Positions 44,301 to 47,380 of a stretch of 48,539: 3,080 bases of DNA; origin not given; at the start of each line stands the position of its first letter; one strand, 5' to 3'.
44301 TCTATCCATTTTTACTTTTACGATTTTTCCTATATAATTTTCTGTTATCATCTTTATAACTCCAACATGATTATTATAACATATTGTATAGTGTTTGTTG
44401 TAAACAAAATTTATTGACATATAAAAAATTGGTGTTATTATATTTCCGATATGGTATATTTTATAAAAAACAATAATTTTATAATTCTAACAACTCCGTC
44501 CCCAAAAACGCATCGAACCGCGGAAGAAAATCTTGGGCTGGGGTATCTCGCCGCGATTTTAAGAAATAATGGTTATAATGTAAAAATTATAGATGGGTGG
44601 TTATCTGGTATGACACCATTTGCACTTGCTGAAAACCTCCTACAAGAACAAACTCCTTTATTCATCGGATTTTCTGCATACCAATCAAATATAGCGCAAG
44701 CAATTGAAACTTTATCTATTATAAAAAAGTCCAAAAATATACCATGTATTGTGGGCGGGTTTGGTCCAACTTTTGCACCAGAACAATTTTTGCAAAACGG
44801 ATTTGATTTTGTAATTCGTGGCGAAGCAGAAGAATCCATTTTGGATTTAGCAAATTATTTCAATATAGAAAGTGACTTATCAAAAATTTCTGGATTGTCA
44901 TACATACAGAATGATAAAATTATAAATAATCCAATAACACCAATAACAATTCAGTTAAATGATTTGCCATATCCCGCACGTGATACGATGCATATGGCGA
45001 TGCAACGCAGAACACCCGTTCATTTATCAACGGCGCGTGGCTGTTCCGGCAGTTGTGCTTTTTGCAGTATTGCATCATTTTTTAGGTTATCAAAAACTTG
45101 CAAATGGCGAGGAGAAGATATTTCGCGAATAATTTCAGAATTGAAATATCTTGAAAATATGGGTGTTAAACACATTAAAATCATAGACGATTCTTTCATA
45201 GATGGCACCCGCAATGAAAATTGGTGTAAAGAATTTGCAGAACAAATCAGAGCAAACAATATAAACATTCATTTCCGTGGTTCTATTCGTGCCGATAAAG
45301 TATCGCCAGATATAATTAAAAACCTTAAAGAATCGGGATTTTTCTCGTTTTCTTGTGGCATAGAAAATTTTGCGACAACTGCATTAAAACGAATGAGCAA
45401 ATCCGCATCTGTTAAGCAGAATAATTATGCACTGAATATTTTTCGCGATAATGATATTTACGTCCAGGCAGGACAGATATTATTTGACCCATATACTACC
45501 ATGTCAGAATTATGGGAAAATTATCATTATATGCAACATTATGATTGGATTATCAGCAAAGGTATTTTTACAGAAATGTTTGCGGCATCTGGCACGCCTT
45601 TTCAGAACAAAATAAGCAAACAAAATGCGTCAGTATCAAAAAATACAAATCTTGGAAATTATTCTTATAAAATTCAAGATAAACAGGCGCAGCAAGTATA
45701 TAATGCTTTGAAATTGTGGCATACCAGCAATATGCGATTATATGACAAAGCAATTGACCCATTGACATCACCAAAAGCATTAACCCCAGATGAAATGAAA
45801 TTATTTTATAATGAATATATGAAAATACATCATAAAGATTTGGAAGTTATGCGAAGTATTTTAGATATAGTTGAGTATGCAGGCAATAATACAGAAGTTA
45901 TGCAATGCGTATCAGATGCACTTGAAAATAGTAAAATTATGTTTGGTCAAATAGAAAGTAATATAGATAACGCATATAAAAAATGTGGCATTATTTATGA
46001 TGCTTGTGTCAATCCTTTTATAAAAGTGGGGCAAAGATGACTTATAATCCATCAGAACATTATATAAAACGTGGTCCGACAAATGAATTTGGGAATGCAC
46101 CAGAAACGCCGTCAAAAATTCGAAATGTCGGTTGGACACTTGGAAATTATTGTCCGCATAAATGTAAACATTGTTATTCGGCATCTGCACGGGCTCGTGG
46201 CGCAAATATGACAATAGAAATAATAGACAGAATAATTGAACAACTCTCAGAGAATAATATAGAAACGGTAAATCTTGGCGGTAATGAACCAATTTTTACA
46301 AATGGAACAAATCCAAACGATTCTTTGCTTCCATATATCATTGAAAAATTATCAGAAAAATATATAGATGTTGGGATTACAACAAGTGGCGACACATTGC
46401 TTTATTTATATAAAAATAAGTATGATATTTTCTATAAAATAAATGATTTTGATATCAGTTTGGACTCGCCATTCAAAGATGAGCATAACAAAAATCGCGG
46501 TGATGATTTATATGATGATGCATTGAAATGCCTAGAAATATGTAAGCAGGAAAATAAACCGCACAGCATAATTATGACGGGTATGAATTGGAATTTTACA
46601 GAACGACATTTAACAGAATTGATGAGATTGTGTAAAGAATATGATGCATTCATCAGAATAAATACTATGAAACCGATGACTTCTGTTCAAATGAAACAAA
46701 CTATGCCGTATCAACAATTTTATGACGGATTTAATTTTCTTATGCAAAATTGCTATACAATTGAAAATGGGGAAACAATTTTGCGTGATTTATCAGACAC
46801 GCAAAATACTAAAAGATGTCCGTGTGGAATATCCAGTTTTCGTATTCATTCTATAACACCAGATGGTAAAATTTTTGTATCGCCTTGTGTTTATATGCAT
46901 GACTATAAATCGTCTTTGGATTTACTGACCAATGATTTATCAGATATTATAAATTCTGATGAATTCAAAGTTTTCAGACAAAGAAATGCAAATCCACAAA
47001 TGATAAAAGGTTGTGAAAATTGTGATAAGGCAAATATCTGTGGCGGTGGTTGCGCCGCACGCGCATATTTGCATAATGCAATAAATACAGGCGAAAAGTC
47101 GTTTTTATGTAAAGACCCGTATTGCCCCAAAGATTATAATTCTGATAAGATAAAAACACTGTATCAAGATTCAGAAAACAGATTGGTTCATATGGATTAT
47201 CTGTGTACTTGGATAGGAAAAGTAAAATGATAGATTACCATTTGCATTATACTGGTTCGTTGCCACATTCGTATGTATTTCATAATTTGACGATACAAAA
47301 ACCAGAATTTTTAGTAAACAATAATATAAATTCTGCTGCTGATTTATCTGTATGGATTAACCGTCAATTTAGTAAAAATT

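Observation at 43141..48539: Compact nucleotide-tailoring cluster: HD + PPase-like / B12-radical SAM + SPASM-radical SAM + adenosine-deaminase-like / dNMP-kinase-like, with no precursor peptide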

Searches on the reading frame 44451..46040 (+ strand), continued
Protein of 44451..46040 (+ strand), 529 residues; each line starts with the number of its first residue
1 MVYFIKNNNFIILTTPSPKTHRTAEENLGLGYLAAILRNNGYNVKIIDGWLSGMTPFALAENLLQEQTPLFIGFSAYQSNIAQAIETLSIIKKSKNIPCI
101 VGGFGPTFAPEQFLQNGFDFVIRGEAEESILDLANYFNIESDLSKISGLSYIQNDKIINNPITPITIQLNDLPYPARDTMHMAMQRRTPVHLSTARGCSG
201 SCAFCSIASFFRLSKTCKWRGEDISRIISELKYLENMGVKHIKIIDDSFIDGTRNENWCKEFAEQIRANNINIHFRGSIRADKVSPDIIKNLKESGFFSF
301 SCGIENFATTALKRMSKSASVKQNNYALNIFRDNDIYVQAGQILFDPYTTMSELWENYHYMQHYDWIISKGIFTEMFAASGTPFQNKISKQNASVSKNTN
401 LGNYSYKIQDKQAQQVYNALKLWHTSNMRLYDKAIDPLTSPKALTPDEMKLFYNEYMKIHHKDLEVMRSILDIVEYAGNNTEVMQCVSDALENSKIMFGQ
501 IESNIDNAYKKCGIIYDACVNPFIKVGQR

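Call 85: fold_search(model_id=the predicted structure, library=pdb)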
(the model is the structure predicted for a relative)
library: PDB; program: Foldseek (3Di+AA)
matches with E <= 10: 1590; with E <= 0.001: 81
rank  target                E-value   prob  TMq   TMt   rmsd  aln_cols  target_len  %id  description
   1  5ul4                  1.3e-25  1.00  0.76  0.57   6.6       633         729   19  Structure of Cobalamin-dependent S-adenosylmethionine radical enzyme OxsB with aqua-cobalamin and S-adenosylmethionine b (released 2017-04-19)
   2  5ul3                  2.0e-25  1.00  0.74  0.55   6.8       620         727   20  Structure of Cobalamin-dependent S-adenosylmethionine radical enzyme OxsB with aqua-cobalamin bound (released 2017-04-19)
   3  5ul2                  2.6e-25  1.00  0.74  0.55   6.8       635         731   19  Structure of Apo, SeMet-labeled Cobalamin-dependent S-adenosylmethionine radical enzyme OxsB (released 2017-04-19)
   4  6wtf_A                1.2e-20  1.00  0.61  0.60   4.4       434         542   16  Structure of radical S-adenosylmethionine methyltransferase, TsrM, from Kitasatospora setae with tryptophan substrate  (released 2020-12-23)
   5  6wtf_B                3.8e-20  1.00  0.61  0.60   4.2       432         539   16  Structure of radical S-adenosylmethionine methyltransferase, TsrM, from Kitasatospora setae with tryptophan substrate  (released 2020-12-23)
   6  6wte_A                5.1e-20  1.00  0.62  0.58   4.2       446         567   16  Structure of radical S-adenosylmethionine methyltransferase, TsrM, from Kitasatospora setae with cobalamin and [4Fe-4S (released 2020-12-23)
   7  6wte_B                6.3e-20  1.00  0.62  0.62   4.2       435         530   17  Structure of radical S-adenosylmethionine methyltransferase, TsrM, from Kitasatospora setae with cobalamin and [4Fe-4S (released 2020-12-23)
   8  9n1d                  2.4e-19  1.00  0.60  0.52  11.3       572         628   17  Crystal structure of CysS from Corallococcus sp. CA054B with 5'-deoxyadenosine and methionine bound (released 2026-01-28)
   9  9n1c                  2.7e-18  1.00  0.59  0.51  11.6       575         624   17  Crystal structure of CysS from Corallococcus sp. CA054B with 5'-deoxyadenosine, methionine, and pantetheinylated 3-ethox (released 2026-01-28)
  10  9n1b                  3.1e-18  1.00  0.60  0.51  10.4       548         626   17  Crystal structure of CysS from Corallococcus sp. CA054B with 5'-deoxyadenosine, methionine, and pantetheinylated 3-metho (released 2026-01-28)
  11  9ccb                  2.1e-17  1.00  0.57  0.70   7.8       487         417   17  X-ray crystal structure of methyl-coenzyme M reductase glutamine methylase (MgmA) from Methanothermobacter marburgensis  (released 2025-01-01)
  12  7kdy_A                1.1e-16  1.00  0.61  0.50  12.3       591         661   13  Crystal structure of Streptomyces tokunonesis TokK with hydroxycobalamin, 5'-deoxyadenosine, methionine, and (2R)-pant (released 2022-01-12)
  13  6fd2_A                1.5e-16  1.00  0.60  0.69   6.7       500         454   13  Radical SAM 1,2-diol dehydratase AprD4 in complex with its substrate paromamine (released 2018-01-17)
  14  7kdx_B                1.8e-16  1.00  0.61  0.49  12.6       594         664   13  Crystal structure of Streptomyces tokunonesis TokK with hydroxycobalamin, 5'-deoxyadenosine, and methionine (released 2022-01-12)
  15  6fd2_B                6.0e-16  1.00  0.61  0.70   5.7       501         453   14  Radical SAM 1,2-diol dehydratase AprD4 in complex with its substrate paromamine (released 2018-01-17)
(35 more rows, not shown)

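Call 96: search_protein_families(library=padloc, proteins=[L018:8001-9569:+, L018:6660-7772:+, L045:8310-8936:+, L021:11796-12404:+, L039:6332-7111:-, L062:4104-5069:+, L064:9999-12176:+, L069:9597-9950:+, L041:8773-9432:+, L007:12378-13664:+], max_evalue=0.001)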
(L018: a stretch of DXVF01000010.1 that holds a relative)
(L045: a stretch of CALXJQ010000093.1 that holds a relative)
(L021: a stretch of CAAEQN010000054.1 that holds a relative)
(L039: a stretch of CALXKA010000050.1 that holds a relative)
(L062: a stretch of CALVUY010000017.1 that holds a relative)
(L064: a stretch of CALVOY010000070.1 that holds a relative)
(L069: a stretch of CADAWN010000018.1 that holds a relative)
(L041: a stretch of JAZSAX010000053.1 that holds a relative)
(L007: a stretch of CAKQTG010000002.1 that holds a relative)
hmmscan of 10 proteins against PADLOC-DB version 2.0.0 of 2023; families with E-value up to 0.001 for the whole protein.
L018:8001-9569:+ (523 aa): 1 family
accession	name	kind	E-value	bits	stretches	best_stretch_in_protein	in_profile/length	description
PDLC04689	PDC-M51A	-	8.5e-14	49.2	1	3-360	4-349/420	-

L018:6660-7772:+ (370 aa): 2 families
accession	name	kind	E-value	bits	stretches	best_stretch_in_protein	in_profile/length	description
PDLC02904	pVip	-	1.7e-10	38.8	1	5-168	5-161/262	Viperins associated with kinases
PDLC02903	pVip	-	2.8e-08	31.6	1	5-129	2-112/257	Viperins not associated with kinases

L045:8310-8936:+ (208 aa): 2 families
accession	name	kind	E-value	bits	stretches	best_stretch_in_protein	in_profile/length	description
PDLC02911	VakA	-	9.9e-08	30.7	1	1-195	1-151/163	-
PDLC04690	PDC-M51B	-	1.1e-07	29.8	1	1-205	1-186/191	-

L021:11796-12404:+ (202 aa): 0 families

L039:6332-7111:- (259 aa): 0 families

L062:4104-5069:+ (321 aa): 0 families

L064:9999-12176:+ (725 aa): 15 families
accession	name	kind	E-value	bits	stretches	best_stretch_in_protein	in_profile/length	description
PDLC00106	GajB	-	4.7e-13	46.5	1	478-565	205-294/577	UrvD helicase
PDLC00129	GajB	-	1.1e-12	45.4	1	479-655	227-405/594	UrvD helicase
PDLC00117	GajB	-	2.3e-12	44.2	2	478-641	218-388/604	UrvD helicase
PDLC01087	C3a187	-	5.4e-12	43.3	1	478-697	319-542/559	NERD+UvrD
PDLC00104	GajB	-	3.9e-10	37.1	0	479-525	166-212/574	UrvD helicase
PDLC00121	GajB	-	6.1e-10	36.3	1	480-566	204-293/565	UrvD helicase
PDLC04173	GajB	-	9.4e-09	32.7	1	651-703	423-467/471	-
PDLC00141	GajB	-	1.2e-05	21.8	0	479-525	167-213/572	UrvD helicase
PDLC00145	GajB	-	2.5e-05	21.2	0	478-558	206-288/572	UrvD helicase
PDLC00144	GajB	-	3.3e-05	20.7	0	645-705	467-527/559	UrvD helicase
PDLC00140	GajB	-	5.5e-05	20.5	0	479-561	143-238/365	UrvD helicase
PDLC00148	GajB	-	7.4e-05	19.9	1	477-592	148-276/369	UrvD helicase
PDLC04140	mad8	-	0.00014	19.5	0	180-426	20-129/314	mads_8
PDLC00136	GajB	-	0.00053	17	0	480-560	208-290/570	UrvD helicase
PDLC00108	GajB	-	0.00073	16.6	0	650-701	360-417/445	UrvD helicase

L069:9597-9950:+ (117 aa): 0 families

L041:8773-9432:+ (219 aa): 0 families

L007:12378-13664:+ (428 aa): 1 family
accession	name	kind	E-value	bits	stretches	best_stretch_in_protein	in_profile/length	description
PDLC04731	PDC-M61B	-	1.3e-09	35.4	1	161-228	331-400/588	-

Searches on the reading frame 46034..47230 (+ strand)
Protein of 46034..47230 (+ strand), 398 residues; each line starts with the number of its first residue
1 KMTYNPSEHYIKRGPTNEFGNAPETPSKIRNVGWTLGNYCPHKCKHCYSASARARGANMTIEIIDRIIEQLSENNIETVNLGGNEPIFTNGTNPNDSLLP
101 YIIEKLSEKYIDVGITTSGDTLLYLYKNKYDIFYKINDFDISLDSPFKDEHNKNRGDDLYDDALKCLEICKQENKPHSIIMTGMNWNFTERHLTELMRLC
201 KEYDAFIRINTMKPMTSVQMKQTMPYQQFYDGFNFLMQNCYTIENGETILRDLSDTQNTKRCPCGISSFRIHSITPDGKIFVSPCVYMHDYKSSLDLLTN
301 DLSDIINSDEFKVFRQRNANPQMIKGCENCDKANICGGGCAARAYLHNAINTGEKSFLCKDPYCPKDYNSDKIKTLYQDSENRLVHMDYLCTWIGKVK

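Call 6: search_protein_families(library=pfam, proteins=[window:46034-47230:+], max_evalue=0.1)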
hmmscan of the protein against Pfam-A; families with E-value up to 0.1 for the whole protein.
window:46034-47230:+ (398 aa): 3 families
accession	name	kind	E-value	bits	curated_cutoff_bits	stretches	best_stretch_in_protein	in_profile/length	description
PF04055.27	Radical_SAM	-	5.3e-16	59.7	29.5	1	36-188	3-156/166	Radical SAM superfamily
PF13353.11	Fer4_12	-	3e-10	41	22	1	38-154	13-124/137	4Fe-4S single cluster domain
PF13186.11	SPASM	-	1.8e-06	28.5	21.5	1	269-331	5-67/67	Iron-sulfur cluster-binding domain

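Call 7: search_protein_families(library=ncbifam, proteins=[window:46034-47230:+], max_evalue=0.1)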
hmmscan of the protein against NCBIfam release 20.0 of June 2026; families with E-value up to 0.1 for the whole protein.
window:46034-47230:+ (398 aa): 48 families (the best 25 are shown)
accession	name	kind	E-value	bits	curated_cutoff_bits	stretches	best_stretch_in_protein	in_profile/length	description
TIGR03962.1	mycofact_rSAM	equivalog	2.6e-18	66.3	265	1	32-346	14-319/339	mycofactocin radical SAM maturase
TIGR04163.1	rSAM_cobopep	equivalog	9.5e-17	60.8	375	1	37-350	71-397/428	peptide-modifying radical SAM enzyme CbpB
TIGR04055.1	rSAM_NirJ2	equivalog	8.4e-15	55.1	500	2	32-191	2-154/326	putative heme d1 biosynthesis radical SAM protein NirJ2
TIGR04317.1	W_rSAM_matur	equivalog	3.3e-13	49.5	380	1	35-336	9-319/349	tungsten cofactor oxidoreductase radical SAM maturase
TIGR04051.1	rSAM_NirJ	equivalog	6e-13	48.5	515.45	2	32-203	4-166/354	heme d1 biosynthesis radical SAM protein NirJ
TIGR04082.1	rSAM_for_selen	equivalog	4.9e-11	42.1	350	1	29-364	198-515/516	thio(seleno)oxazole modification radical SAM maturase SbtM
NF041298.1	rSAM_mat_DynA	equivalog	1.6e-10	40.6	450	1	39-360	10-340/356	dynobactin maturation radical SAM/SPASM protein DynA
NF001199.0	PRK00164.2-1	equivalog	1.1e-09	37.8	231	1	29-223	11-198/308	GTP 3',8-cyclase MoaA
NF050035.1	rSAM_WgK_link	exception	1.6e-09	37.3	650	2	35-189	14-162/367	radical SAM/SPASM peptide maturase WgkB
TIGR04054.1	rSAM_NirJ1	equivalog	1.6e-09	36.8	650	1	31-200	37-197/387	putative heme d1 biosynthesis radical SAM protein NirJ1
TIGR04085.1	rSAM_more_4Fe4S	domain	2.6e-09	37.4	27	1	264-352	1-87/93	SPASM domain-containing protein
TIGR04053.2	TIGR04053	equivalog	3.2e-09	36.5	395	1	32-205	10-178/366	TIGR04053 family radical SAM/SPASM domain-containing protein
NF047865.1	rSAM_PapB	equivalog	4.6e-09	35.9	340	1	36-348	9-324/330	PapB family radical SAM/SPASM ranthipeptide maturase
TIGR04546.1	rSAM_ahbC_deAc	equivalog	6.7e-09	35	650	1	31-175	40-177/390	12,18-didecarboxysiroheme deacetylase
TIGR04347.1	pseudo_SAM_Halo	equivalog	7.3e-09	35.4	525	1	30-196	38-192/390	TIGR04347 family pseudo-SAM/SPASM protein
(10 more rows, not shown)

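Call 8: search_protein_families(library=padloc, proteins=[window:46034-47230:+], max_evalue=0.1)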
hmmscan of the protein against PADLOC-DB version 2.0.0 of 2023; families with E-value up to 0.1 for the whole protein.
window:46034-47230:+ (398 aa): 2 families
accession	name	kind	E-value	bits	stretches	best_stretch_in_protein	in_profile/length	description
PDLC02904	pVip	-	5.1e-09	34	1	32-229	5-190/262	Viperins associated with kinases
PDLC02903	pVip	-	9.1e-07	26.6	1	32-162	2-118/257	Viperins not associated with kinases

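Call 9: search_protein_families(library=phrogs, proteins=[window:46034-47230:+], max_evalue=0.1)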
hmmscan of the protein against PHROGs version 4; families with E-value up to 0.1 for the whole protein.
window:46034-47230:+ (398 aa): 4 families
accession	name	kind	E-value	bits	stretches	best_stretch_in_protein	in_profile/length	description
phrog_1802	-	other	1.2e-13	51.9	1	27-347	41-380/556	radical SAM domain-containing protein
phrog_626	-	DNA, RNA and nucleotide metabolism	1.2e-06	29.2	1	38-149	24-133/164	anaerobic ribonucleotide reductase small subunit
phrog_16999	-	other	2.8e-05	24.9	1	36-89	17-69/288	Fe-S oxidoreductase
phrog_36914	-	unknown function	0.021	15.9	1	104-184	5-80/86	-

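Call 24: search_solved_structures(query=window:46034-47230:+, max_evalue=0.001)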
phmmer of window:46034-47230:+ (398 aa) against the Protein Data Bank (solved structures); distinct sequences matched with E-value up to 0.001: 1.
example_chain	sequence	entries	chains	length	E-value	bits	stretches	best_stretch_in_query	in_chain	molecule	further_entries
5wgg_A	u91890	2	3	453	6e-06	28.6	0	263-354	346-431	Radical SAM domain protein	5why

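Call 67: search_solved_structures(query=A4, max_evalue=0.001)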
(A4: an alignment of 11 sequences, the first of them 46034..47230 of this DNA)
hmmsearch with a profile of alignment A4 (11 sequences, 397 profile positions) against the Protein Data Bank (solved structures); distinct sequences matched with E-value up to 0.001: 4.
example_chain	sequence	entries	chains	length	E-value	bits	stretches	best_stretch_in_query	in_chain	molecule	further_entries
5wgg_A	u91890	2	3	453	2.5e-07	33.2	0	270-347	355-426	Radical SAM domain protein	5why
4k37_A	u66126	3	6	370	1.1e-05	27.8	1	37-338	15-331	Anaerobic sulfatase-maturating enzyme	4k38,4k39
4k36_A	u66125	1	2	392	2.5e-05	26.6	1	37-338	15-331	Anaerobic sulfatase-maturating enzyme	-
8vpo_A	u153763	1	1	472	0.00037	22.8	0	19-338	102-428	Radical SAM core domain-containing protein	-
